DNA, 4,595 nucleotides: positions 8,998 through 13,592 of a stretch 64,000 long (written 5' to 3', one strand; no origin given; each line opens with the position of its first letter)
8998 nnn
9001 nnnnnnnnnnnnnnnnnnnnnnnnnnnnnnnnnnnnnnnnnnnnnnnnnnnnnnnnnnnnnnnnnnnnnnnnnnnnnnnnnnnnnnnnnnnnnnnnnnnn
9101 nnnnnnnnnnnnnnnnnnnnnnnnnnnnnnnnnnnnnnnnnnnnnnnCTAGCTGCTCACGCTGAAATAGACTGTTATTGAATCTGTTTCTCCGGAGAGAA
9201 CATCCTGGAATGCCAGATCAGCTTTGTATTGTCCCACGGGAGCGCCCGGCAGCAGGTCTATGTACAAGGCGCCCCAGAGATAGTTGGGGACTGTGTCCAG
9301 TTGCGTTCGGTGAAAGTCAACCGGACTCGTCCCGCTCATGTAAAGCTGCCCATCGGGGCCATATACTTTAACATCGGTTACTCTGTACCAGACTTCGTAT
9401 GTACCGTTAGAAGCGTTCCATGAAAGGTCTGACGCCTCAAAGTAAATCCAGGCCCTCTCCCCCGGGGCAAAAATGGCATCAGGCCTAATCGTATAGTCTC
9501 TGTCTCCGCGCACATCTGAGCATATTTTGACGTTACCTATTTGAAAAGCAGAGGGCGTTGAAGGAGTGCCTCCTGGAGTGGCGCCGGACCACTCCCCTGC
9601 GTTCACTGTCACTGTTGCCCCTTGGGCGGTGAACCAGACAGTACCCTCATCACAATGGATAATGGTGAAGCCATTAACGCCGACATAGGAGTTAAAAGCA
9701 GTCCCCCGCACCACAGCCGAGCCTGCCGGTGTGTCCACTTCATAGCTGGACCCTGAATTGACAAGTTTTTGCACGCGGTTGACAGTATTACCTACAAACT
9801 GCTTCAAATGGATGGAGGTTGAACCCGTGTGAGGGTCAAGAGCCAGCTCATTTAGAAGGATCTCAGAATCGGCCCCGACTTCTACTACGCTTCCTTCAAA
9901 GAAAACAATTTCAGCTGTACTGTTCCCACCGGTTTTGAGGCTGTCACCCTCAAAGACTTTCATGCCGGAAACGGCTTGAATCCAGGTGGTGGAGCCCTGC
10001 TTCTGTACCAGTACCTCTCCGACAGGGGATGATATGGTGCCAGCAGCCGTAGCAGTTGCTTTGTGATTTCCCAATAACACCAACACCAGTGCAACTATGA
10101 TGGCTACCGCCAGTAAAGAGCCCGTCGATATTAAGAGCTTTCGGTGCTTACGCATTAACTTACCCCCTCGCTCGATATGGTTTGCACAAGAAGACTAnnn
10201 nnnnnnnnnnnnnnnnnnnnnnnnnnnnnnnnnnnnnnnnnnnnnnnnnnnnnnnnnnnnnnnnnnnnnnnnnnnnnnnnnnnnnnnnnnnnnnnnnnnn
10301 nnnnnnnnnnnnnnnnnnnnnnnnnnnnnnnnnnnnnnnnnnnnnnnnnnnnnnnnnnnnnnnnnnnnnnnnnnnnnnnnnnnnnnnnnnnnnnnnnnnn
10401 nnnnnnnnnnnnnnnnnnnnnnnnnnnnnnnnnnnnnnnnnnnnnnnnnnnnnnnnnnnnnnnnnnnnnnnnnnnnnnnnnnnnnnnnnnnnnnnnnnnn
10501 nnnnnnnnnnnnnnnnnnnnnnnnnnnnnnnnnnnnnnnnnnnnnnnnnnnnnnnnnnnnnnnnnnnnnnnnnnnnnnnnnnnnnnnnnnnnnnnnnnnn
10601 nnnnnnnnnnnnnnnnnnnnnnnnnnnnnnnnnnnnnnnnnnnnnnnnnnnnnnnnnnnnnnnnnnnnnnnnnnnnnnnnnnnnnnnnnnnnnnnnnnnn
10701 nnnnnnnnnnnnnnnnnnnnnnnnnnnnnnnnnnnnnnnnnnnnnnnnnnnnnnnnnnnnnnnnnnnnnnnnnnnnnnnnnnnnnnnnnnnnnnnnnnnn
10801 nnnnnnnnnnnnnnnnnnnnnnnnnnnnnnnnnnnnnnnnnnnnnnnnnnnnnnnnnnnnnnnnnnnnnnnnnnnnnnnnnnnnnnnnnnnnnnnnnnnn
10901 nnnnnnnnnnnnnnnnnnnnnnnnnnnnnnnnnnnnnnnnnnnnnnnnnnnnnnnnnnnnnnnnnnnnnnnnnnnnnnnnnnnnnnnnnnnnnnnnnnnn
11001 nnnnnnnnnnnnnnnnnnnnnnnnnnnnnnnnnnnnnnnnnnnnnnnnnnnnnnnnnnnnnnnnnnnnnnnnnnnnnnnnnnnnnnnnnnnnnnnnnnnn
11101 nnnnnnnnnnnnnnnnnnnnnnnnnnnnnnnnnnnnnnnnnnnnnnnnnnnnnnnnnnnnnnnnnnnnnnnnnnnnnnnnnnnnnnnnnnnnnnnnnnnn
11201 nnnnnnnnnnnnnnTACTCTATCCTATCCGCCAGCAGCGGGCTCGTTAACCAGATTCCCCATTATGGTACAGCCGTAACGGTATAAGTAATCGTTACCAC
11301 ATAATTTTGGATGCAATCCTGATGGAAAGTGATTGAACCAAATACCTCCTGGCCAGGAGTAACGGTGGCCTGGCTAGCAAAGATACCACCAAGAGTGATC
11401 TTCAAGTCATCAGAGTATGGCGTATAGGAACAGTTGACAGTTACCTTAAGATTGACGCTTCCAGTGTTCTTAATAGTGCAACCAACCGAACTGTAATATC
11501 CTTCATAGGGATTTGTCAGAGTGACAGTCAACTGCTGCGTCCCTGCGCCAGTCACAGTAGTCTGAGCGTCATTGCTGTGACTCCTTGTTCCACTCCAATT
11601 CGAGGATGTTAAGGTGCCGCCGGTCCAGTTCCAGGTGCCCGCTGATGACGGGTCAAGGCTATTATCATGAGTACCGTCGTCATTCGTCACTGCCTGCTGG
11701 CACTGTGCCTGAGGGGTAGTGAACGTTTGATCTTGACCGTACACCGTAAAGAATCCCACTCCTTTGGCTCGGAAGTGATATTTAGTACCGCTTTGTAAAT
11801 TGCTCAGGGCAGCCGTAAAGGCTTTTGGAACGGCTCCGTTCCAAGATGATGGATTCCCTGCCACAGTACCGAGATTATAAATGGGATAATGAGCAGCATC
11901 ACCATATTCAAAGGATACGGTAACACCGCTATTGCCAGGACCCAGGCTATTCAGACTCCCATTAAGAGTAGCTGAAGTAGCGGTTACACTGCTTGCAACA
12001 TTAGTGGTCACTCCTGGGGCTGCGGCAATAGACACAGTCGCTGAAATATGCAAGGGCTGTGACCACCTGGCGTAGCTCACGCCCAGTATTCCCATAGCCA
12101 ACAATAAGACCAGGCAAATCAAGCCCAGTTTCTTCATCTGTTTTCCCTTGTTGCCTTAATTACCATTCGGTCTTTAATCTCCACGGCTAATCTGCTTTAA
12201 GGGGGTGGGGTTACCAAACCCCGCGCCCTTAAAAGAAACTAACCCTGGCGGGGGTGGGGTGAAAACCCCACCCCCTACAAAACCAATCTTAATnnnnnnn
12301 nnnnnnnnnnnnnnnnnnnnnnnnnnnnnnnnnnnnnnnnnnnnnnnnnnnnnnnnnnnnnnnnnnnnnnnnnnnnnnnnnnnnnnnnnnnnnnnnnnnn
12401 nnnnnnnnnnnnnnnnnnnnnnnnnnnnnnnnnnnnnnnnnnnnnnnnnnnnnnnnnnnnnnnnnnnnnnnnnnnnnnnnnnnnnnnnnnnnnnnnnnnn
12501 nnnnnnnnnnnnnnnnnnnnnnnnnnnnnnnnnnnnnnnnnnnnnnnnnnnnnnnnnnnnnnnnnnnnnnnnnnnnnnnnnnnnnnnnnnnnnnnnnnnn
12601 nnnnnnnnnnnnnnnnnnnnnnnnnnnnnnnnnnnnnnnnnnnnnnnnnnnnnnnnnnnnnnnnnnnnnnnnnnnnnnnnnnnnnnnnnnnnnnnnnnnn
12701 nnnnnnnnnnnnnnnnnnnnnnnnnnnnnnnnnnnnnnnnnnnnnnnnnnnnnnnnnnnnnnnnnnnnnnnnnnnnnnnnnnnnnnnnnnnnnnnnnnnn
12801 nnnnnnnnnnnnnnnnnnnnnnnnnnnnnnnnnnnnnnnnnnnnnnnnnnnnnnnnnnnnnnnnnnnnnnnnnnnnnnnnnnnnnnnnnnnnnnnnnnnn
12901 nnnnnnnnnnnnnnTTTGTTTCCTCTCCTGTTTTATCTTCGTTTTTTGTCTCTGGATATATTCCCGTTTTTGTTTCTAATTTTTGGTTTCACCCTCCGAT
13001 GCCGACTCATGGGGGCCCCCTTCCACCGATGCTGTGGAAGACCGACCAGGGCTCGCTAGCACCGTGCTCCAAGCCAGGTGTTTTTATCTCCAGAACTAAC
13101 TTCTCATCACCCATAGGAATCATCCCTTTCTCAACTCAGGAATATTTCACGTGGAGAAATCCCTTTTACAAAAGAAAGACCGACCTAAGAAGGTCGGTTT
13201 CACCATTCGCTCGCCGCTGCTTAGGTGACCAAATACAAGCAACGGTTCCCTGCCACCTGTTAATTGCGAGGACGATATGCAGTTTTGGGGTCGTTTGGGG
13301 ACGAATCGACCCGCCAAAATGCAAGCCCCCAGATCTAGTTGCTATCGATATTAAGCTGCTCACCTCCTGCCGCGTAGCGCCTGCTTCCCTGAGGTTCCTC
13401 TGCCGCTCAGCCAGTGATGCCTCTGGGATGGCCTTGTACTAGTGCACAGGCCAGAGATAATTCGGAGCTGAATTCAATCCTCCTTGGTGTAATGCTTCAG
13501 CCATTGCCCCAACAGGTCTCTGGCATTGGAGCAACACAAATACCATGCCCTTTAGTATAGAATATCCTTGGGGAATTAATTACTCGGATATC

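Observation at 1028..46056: Dispersed hairpin-rich intergenic repeat family (8 copies in 64 kb)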

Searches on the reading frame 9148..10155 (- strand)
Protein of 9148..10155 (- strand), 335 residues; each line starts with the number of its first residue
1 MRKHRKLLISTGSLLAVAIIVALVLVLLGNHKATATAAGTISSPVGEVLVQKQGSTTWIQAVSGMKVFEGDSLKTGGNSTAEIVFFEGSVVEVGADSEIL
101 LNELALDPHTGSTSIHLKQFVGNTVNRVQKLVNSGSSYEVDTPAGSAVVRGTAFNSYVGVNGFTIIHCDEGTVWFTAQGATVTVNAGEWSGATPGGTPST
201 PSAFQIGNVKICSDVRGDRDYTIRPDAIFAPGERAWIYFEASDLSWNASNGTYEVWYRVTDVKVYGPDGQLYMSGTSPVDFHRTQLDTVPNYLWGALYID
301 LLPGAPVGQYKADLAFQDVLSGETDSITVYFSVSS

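Call 23: search_protein_families(library=pfam, proteins=[window:9148-10155:-], max_evalue=0.01)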
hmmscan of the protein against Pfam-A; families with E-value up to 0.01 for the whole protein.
window:9148-10155:- (335 aa): 1 family
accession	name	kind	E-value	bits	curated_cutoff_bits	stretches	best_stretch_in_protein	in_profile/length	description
PF04773.18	FecR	-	2.7e-08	34.6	24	1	72-173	2-96/97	FecR protein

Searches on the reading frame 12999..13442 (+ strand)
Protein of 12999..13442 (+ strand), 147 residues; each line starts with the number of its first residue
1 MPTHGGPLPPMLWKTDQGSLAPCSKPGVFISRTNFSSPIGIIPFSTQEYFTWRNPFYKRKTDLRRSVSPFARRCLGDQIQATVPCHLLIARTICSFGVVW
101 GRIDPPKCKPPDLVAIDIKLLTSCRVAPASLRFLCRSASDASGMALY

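Call 26: search_protein_families(library=pfam, proteins=[window:12999-13442:+], max_evalue=0.01)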
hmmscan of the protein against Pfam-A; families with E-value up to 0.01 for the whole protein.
window:12999-13442:+ (147 aa): 0 families
